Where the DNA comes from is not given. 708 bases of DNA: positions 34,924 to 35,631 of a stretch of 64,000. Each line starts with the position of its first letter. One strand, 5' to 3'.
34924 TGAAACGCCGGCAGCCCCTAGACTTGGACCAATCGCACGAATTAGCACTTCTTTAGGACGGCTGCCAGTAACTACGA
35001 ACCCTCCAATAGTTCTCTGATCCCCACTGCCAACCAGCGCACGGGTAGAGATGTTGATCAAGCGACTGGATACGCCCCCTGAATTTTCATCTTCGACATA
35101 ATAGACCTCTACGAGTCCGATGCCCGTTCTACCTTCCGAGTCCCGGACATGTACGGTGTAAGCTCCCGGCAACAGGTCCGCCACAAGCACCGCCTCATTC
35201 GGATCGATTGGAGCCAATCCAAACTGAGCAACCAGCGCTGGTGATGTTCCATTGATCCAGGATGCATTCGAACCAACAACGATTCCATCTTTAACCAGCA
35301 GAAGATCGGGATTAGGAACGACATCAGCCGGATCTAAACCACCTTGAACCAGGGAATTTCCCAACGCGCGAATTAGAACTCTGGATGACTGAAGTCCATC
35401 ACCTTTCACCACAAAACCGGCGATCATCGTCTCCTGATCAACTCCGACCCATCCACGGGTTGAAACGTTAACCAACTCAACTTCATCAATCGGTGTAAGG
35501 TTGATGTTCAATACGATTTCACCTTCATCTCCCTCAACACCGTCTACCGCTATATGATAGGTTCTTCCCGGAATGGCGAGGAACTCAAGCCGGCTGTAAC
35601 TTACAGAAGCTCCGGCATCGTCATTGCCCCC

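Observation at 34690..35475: The same duplicated ~125-aa C-terminal module ends both neighbouring giant proteins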

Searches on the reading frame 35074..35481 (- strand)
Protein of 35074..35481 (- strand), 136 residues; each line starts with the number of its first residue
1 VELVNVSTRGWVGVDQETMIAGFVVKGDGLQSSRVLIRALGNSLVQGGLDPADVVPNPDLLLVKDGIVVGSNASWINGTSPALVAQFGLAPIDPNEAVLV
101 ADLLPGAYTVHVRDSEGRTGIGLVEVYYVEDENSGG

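Call 13: find_homologous_proteins(query=A1, max_evalue=0.001)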
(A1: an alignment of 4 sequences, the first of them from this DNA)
Query A1 (4 sequences) (136 aa, profile of the alignment): 4888 proteins with E <= 0.001 among 8000 candidates; the best 120 are listed.
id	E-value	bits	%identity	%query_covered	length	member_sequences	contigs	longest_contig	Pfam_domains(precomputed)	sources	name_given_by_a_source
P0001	1.3e-79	282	41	93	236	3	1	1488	-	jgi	jgi:hypothetical protein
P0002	3.5e-79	281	38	93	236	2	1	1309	-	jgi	jgi:hypothetical protein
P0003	5.7e-79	280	74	75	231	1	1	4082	-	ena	-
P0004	8.2e-74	264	39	94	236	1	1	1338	-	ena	-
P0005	1.3e-73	263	39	93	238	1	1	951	-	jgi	jgi:hypothetical protein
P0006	5.3e-72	258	39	96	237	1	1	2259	-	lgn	-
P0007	1.8e-71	256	39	96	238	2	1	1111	-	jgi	jgi:hypothetical protein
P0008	4.0e-71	255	40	93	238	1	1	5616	-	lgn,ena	-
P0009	6.3e-71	254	38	93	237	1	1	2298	-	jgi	jgi:hypothetical protein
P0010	9.2e-71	254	42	95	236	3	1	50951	-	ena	-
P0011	1.1e-70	254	38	94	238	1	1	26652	-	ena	-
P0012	1.2e-70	253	39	96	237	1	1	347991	-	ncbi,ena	-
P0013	1.7e-70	253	39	96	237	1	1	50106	-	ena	-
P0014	2.3e-70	253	39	93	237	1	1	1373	-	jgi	jgi:hypothetical protein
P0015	2.5e-70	252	40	94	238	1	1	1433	-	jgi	-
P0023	2.3e-69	249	37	96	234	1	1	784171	-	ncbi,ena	-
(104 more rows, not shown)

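Call 15: find_encoding_contigs(protein=P0023, flank=6000, max_places=3)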
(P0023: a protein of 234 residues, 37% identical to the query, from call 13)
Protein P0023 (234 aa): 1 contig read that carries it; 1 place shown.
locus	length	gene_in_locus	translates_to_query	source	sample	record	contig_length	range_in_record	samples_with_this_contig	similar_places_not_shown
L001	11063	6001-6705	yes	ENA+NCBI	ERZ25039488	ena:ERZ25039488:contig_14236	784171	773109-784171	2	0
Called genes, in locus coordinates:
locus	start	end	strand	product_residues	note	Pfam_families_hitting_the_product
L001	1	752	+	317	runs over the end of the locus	PF24681:Kelch_KLHDC2_KLHL20_DRC7 (faint), PF01344:Kelch_1, PF07646:Kelch_2 (faint), PF13964:Beta-prop_Calicin (weak)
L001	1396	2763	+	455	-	-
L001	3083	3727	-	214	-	-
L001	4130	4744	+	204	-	PF07995:GSDH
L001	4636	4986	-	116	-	-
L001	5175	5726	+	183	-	-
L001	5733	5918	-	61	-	-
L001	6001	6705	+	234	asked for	-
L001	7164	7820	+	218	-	-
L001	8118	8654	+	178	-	-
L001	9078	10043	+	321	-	-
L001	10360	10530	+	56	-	-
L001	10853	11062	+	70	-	?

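Call 16: find_encoding_contigs(protein=P0012, flank=6000, max_places=3)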
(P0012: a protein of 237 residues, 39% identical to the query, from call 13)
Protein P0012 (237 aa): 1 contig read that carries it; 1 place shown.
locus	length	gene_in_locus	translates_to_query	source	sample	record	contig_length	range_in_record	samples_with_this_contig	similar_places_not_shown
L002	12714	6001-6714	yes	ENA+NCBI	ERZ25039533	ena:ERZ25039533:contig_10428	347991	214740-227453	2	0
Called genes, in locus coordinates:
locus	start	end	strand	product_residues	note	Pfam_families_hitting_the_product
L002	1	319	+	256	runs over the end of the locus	PF07224:Chlorophyllase (weak), PF01738:DLH, PF12146:Hydrolase_4 (faint)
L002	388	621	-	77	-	-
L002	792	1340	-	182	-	PF02357:NusG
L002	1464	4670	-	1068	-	PF23914:TPR_CcmH_CycH, PF14559:TPR_19, PF25062:ARM_TT21_N, PF21545:T7SS_EccA1_N, PF14559:TPR_19 (weak), PF14559:TPR_19, PF25062:ARM_TT21_N, PF13432:TPR_16, +32 more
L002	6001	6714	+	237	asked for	-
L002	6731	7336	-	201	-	PF02563:Poly_export, PF10531:SLBB (weak), PF22461:SLBB_2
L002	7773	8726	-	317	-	PF09721:Exosortase_EpsH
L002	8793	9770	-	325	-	PF03721:UDPG_MGDP_dh_N, PF00984:UDPG_MGDP_dh, PF03720:UDPG_MGDP_dh_C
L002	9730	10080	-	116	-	PF03721:UDPG_MGDP_dh_N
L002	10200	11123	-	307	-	PF13578:Methyltransf_24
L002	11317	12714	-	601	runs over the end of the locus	PF17892:Cadherin_5, PF17963:Big_9, PF17803:Cadherin_4, PF17892:Cadherin_5, PF17963:Big_9, PF17803:Cadherin_4, PF17892:Cadherin_5, PF17963:Big_9, +5 more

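Call 29: search_protein_families(library=ncbifam, proteins=[L002:5299-6714:+], max_evalue=0.01)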
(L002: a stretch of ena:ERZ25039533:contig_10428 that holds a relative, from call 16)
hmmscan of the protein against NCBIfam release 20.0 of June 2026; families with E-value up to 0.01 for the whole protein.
L002:5299-6714:+ (471 aa): 1 family
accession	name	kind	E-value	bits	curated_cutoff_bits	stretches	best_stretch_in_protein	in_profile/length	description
NF038127.1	FDP_fam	subfamily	4.2e-10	40.2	29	2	348-458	4-111/150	DVUA0089 family protein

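Call 32: search_protein_representatives(alignment_id=A1)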
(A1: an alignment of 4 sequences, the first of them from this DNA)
Query: 4 sequences, 131 profile positions. Proteins with E-value up to 0.001 (for the whole library): 18437; up to 1e-10: 14701; up to 1e-30: 9183. The best 150 are listed.
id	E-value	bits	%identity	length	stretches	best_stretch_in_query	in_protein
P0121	4.1e-136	463.6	-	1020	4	2-127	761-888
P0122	2.2e-131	448.3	-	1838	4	1-129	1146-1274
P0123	6.5e-130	443.5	-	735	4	2-126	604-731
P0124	4.0e-129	441.0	-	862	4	3-127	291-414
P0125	1.5e-127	435.8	-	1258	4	2-125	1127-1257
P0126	8.8e-127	433.4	-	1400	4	4-129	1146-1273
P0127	1.0e-126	433.2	-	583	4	2-126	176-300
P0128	1.5e-122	419.7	-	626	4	2-126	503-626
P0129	7.0e-119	407.8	-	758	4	2-128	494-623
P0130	9.5e-118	404.2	-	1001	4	2-125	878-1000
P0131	2.7e-117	402.7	-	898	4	4-128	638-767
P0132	9.0e-117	401.0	-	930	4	2-126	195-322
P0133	2.0e-116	399.9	-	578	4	2-125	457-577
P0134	1.7e-115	396.9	-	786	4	4-128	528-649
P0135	2.6e-112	386.6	-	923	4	2-127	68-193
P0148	3.5e-94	327.9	-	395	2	1-126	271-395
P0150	6.0e-92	320.7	-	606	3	3-126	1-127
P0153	1.7e-89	312.8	-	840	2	2-130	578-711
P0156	1.0e-86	303.8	-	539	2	3-124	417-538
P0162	2.2e-85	299.5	-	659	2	2-126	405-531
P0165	1.6e-84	296.7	-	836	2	2-126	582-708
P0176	4.0e-82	288.9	-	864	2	4-124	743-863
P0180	2.0e-81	286.7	-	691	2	2-126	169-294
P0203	4.5e-79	279.0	-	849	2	1-126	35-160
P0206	5.2e-79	278.8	-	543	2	3-127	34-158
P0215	1.3e-78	277.6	-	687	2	2-125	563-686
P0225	4.7e-78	275.7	-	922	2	3-124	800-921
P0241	3.6e-77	272.9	-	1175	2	3-127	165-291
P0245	5.5e-77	272.3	-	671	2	1-127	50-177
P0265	1.7e-76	270.7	-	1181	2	2-129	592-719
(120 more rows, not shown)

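Call 40: find_related_loci(query=A3, collection=genome_contigs, flank=10000)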
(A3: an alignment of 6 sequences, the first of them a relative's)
Query A3 (237 aa) in genome_contigs; peptide patterns used: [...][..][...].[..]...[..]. (x = any residue, [..] = any of these).
600 stretches matched a pattern (row limit reached: there are more); 593 encode a relative of the query (tblastn E <= 1e-3); the best 80 are kept; 77 distinct loci.
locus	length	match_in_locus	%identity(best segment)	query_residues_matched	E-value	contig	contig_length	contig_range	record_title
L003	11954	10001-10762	92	1-237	3e-146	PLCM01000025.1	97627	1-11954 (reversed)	MAG: Spartobacteria bacterium isolate palsa_1414 73.20111000_P3D.6_contig_1786, whole genome shotgun sequence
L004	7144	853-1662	90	1-237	9e-142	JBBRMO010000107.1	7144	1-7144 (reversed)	MAG: Chthoniobacterales bacterium isolate La1_metabat2.051 LA1C_B2.051_k141_3370144L_7144_cov_9.9100, whole genome shotg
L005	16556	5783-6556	82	1-237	1e-129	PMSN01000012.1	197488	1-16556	MAG: Spartobacteria bacterium isolate palsa_1379 73.20110700_P1D.9_contig_171, whole genome shotgun sequence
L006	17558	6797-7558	79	1-237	4e-127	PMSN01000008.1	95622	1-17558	MAG: Spartobacteria bacterium isolate palsa_1379 73.20110700_P1D.9_contig_339, whole genome shotgun sequence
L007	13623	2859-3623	79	1-237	2e-125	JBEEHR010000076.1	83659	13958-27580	MAG: Verrucomicrobiota bacterium isolate BP_758 scaffold_4455927, whole genome shotgun sequence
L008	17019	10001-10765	78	1-237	2e-124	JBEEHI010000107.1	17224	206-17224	MAG: Verrucomicrobiota bacterium isolate BP_766 scaffold_4625143, whole genome shotgun sequence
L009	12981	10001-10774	79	1-237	2e-126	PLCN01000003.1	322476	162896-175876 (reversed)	MAG: Spartobacteria bacterium isolate palsa_1413 73.20111000_P3D.5_contig_33, whole genome shotgun sequence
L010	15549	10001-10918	76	1-237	3e-118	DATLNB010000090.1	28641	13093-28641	MAG TPA_asm: Chthoniobacterales bacterium isolate SMAG_U13789 k141_1232687, whole genome shotgun sequence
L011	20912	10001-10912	70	1-236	1e-105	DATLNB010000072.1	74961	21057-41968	MAG TPA_asm: Chthoniobacterales bacterium isolate SMAG_U13789 k141_4624484, whole genome shotgun sequence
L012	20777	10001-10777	66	1-237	2e-105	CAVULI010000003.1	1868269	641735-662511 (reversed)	MAG: uncultured Verrucomicrobiae bacterium isolate MFD02134.bin.2.234 genome assembly, contig: contig_11751, whole genom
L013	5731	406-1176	68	1-237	7e-102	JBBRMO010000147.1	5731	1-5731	MAG: Chthoniobacterales bacterium isolate La1_metabat2.051 LA1C_B2.051_k141_1096822L_5731_cov_9.0000, whole genome shotg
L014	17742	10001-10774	65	1-237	1e-95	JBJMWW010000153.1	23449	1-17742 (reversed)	MAG: Chthoniobacterales bacterium isolate H2_18_all_fractions_metab_maxbC_80_59_11 k255_4201916, whole genome shotgun se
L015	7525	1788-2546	59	1-237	2e-88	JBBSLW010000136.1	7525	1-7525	MAG: Chthoniobacterales bacterium isolate LS5_sbin.12 LS5_sbin.12_K_798843_L_7525_cov_21.0000, whole genome shotgun sequ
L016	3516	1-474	85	1-237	6e-89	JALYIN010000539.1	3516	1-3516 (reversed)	MAG: Verrucomicrobiota bacterium isolate HIE bin26 SD1475-77_k127_177175, whole genome shotgun sequence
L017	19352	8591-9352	61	1-237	3e-87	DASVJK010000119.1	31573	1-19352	MAG TPA_asm: Chthoniobacterales bacterium isolate SMAG_U3017 k141_713560, whole genome shotgun sequence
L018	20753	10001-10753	58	1-236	8e-86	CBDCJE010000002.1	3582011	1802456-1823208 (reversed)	MAG: Chthoniobacterales bacterium isolate 9805301c-c40b-4f69-90a3-d1c624bcd02d genome assembly, contig: contig_2, whole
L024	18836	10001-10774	57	1-237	7e-83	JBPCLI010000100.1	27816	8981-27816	MAG: Chthoniobacterales bacterium isolate TH_ant_mag_74 S1Ck127_9749491_flag_1_multi_9.0000_len_27816, whole genome shot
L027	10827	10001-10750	61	1-237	2e-81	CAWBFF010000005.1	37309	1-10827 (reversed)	MAG: uncultured Verrucomicrobiae bacterium isolate MFD02581.bin.1.216 genome assembly, contig: contig_125020, whole geno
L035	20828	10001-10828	59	1-237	3e-79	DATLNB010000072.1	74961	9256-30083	MAG TPA_asm: Chthoniobacterales bacterium isolate SMAG_U13789 k141_4624484, whole genome shotgun sequence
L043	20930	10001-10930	56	1-237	1e-77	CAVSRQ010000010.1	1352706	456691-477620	MAG: uncultured Verrucomicrobiae bacterium isolate MFD01275.bin.1.189 genome assembly, contig: contig_5001, whole genome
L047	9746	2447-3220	55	1-236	9e-77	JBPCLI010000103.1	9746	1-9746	MAG: Chthoniobacterales bacterium isolate TH_ant_mag_74 S1Ck127_7535121_flag_0_multi_7.7842_len_9746, whole genome shotg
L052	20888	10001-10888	56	1-236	5e-77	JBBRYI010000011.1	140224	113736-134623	MAG: Chthoniobacterales bacterium isolate La5_metabat2.048 La5_metabat2.048_K_96655_L_140224_cov_45.2629, whole genome s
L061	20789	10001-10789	54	1-237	6e-76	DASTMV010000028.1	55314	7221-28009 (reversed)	MAG TPA_asm: Candidatus Udaeobacter sp. isolate SMAG_U3843 k141_684251, whole genome shotgun sequence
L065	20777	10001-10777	53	1-237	1e-75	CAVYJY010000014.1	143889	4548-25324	MAG: uncultured Verrucomicrobiae bacterium isolate MFD01275.bin.2.68 genome assembly, contig: contig_6491, whole genome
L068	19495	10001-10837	54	1-237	2e-75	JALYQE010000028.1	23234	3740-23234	MAG: Verrucomicrobiota bacterium isolate MDV bin55 SD1454-56_k127_1905276, whole genome shotgun sequence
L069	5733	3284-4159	57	1-237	1e-75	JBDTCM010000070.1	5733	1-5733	MAG: Chthoniobacterales bacterium isolate cluster2_bin.156 k127_1003405, whole genome shotgun sequence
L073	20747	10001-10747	56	1-237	4e-75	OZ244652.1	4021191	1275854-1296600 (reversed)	MAG: Chthoniobacterales bacterium isolate 45b0bbfc-00d2-44e2-b3bf-eb9322b30273 genome assembly, chromosome: 1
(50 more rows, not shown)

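Call 43: search_protein_families(library=pfam, alignment_id=A4, max_evalue=0.001)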
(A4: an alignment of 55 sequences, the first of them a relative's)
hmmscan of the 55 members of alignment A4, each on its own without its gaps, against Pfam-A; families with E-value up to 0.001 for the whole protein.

A. member 1, P0123 (735 aa): 0 families

B. families by the number of members that match (of 55 scanned): 66 families (the first 25 are shown)
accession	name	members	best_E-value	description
PF18998.6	Flg_new_2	12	1.1e-36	Divergent InlB B-repeat domain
PF00041.27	fn3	4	3.2e-19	Fibronectin type III domain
PF16640.11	Big_3_5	3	6.8e-18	Bacterial Ig-like domain (group 3)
PF03160.20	Calx-beta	2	5.9e-102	Calx-beta domain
PF25390.1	WD40_RLD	2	4.7e-78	RCC1-like domain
PF00415.24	RCC1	2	1.3e-52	Regulator of chromosome condensation (RCC1) repeat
PF13540.12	RCC1_2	2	6.5e-51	Regulator of chromosome condensation (RCC1) repeat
PF05345.18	He_PIG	2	3.7e-15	Putative Ig domain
PF25384.1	Alsin_RLD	2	1e-10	Alsin RCC1-like domain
PF07676.18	PD40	2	8.5e-09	WD40-like Beta Propeller Repeat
PF02415.23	Chlam_PMP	2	3.9e-07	Chlamydia polymorphic membrane protein (Chlamydia_PMP) repeat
PF13582.12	Reprolysin_3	2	5.2e-05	Metallo-peptidase family M12B Reprolysin-like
PF14339.12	DUF4394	1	6.3e-80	Domain of unknown function (DUF4394)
PF12891.13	Glyco_hydro_44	1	3.2e-77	Glycoside hydrolase family 44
PF13418.12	Kelch_4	1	5.7e-49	Galactose oxidase, central domain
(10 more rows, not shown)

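Call 44: search_protein_families(library=ncbifam, alignment_id=A4, max_evalue=0.001)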
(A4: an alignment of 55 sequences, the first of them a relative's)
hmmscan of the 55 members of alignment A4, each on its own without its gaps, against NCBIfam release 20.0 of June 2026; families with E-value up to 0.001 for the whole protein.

A. member 1, P0123 (735 aa): 0 families

B. families by the number of members that match (of 55 scanned): 52 families (the first 25 are shown)
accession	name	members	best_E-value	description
NF038127.1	FDP_fam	8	1.7e-13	DVUA0089 family protein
TIGR02543.1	List_Bact_rpt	3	1.3e-06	TIGR02543 family repeat protein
TIGR00845.1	caca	2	9e-72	sodium/calcium exchanger 1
NF041611.1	exoglucan_CbhB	2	6e-55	exoglucanase CbhB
NF041518.1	choice_anch_Q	2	1.4e-17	choice-of-anchor Q domain-containing protein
NF038115.1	SVAGG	2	2.1e-17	SVAGG family GlyGly-CTERM protein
TIGR02608.1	delta_60_rpt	2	5.6e-09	delta-60 repeat domain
TIGR02800.1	propeller_TolB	2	3.7e-07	Tol-Pal system beta propeller repeat protein TolB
NF041873.1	EPS_EpsB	1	6.6e-121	GH44 family glycoside hydrolase EpsB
TIGR03803.2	Gloeo_Verruco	1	1e-77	choice-of-anchor tandem repeat GloVer-containing protein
TIGR03921.1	T7SS_mycosin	1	1.5e-49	type VII secretion-associated serine protease mycosin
NF045728.1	glycosyl_F510_1955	1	3.5e-31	F510_1955 family glycosylhydrolase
NF041766.1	choice_anch_U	1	1.2e-27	choice-of-anchor U domain-containing protein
NF008151.0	PRK10903.1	1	5e-27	peptidylprolyl isomerase A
TIGR05002.1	NxxGxxAF_repeat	1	1.3e-25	choice-of-anchor tandem repeat NxxGxxAF-containing protein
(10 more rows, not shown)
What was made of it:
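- On NCBIfam NF038127 DVUA0089 family: Eight of 55 representatives match at E<=0.001, best E=1.7e-13 (call 44).
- Closest known: NCBIfam NF038127 'DVUA0089 family protein'. Same: Eight of 55 representatives match at E<=0.001 (calls 29, 44).
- Passengers include families that NCBI names 'choice-of-anchor' (Q, U, GloVer, NxxGxxAF), plus enzymes unrelated to carbohydrates such as cyclophilin, beta-lactamase-fold proteins, S8 and M12 proteases, and a PQQ dehydrogenase in L001 (calls 15, 43, 44). Passengers are very diverse and include 'choice-of-anchor' families (calls 43, 44). Some passengers are glycoside hydrolases or proteases (GH44, S8, M12; calls 43, 44).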

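Call 62: search_protein_families(library=pfam, proteins=[P0180, P0203, P0206, P0241, P0245, P0265, P0150, L010:2580-5165:-, L035:13777-14427:-, L069:736-1311:+], max_evalue=0.001)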
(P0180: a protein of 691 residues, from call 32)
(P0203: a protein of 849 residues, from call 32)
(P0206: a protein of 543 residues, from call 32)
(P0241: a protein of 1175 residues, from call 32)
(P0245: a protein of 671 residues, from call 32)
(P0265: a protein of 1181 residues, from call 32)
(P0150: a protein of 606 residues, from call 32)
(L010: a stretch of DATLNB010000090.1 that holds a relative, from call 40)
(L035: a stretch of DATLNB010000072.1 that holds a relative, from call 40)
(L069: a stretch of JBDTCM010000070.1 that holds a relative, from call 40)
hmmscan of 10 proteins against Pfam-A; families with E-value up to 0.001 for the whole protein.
P0180 (691 aa): 0 families

P0203 (849 aa): 1 family
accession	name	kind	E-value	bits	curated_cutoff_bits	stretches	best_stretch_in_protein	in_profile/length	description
PF08811.16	DUF1800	-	3.1e-73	247.8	26.1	1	296-846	1-418/419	Protein of unknown function (DUF1800)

P0206 (543 aa): 0 families

P0241 (1175 aa): 1 family
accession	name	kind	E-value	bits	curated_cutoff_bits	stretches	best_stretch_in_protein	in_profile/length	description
PF05345.18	He_PIG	-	2.2e-19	70.1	24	2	422-488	22-95/96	Putative Ig domain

P0245 (671 aa): 1 family
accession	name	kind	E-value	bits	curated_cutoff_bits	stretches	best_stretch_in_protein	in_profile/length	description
PF13229.12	Beta_helix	-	0.00027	21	25.9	0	446-586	7-124/158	Right handed beta helix region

P0265 (1181 aa): 3 families
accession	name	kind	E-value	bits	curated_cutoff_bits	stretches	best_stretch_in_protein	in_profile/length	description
PF13688.12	Reprolysin_5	-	8.5e-13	49.4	27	1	229-413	4-190/196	Metallo-peptidase family M12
PF13583.11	Reprolysin_4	-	1.4e-12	48.1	22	1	229-417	4-183/203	Metallo-peptidase family M12B Reprolysin-like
PF13582.12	Reprolysin_3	-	2.3e-10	41.5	22.4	1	254-375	4-123/123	Metallo-peptidase family M12B Reprolysin-like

P0150 (606 aa): 2 families
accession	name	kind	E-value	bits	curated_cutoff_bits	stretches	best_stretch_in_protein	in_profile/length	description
PF22352.2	K319L-like_PKD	-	6.6e-26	90.6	27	2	510-595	1-84/84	K319L-like, PKD domain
PF00801.26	PKD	-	1.7e-09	37.9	23.5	1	406-480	15-80/80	PKD domain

L010:2580-5165:- (862 aa): 5 families
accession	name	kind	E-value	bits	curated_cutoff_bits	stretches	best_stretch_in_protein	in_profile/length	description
PF00069.31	Pkinase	-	5.3e-44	151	31.7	1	102-370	1-260/263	Protein kinase domain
PF07714.23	PK_Tyr_Ser-Thr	-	1.2e-35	123.5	23.1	1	104-363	3-250/258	Protein tyrosine and serine/threonine kinase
PF01636.29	APH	-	1.6e-07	31.7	23.2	1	132-196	25-89/239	Phosphotransferase enzyme family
PF13374.12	TPR_10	-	3.3e-06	27.4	27.5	1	548-578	6-36/42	Tetratricopeptide repeat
PF03109.22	ABC1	-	6.3e-06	26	22.9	1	178-251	144-217/244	ABC1 atypical kinase-like domain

L035:13777-14427:- (217 aa): 3 families
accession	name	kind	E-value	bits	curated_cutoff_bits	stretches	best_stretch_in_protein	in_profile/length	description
PF07638.17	Sigma70_ECF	-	9e-48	163.1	21.1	1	47-214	16-184/185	ECF sigma factor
PF08281.18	Sigma70_r4_2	-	1.8e-09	37.5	25.7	1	157-201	2-46/54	Sigma-70, region 4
PF04545.22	Sigma70_r4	-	7.1e-08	32.3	24.1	1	163-200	2-39/50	Sigma-70, region 4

L069:736-1311:+ (192 aa): 0 families
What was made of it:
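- Closest known: T9SS C-terminal sorting domain. Different: N-terminal and internal pairs exist (call 62).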
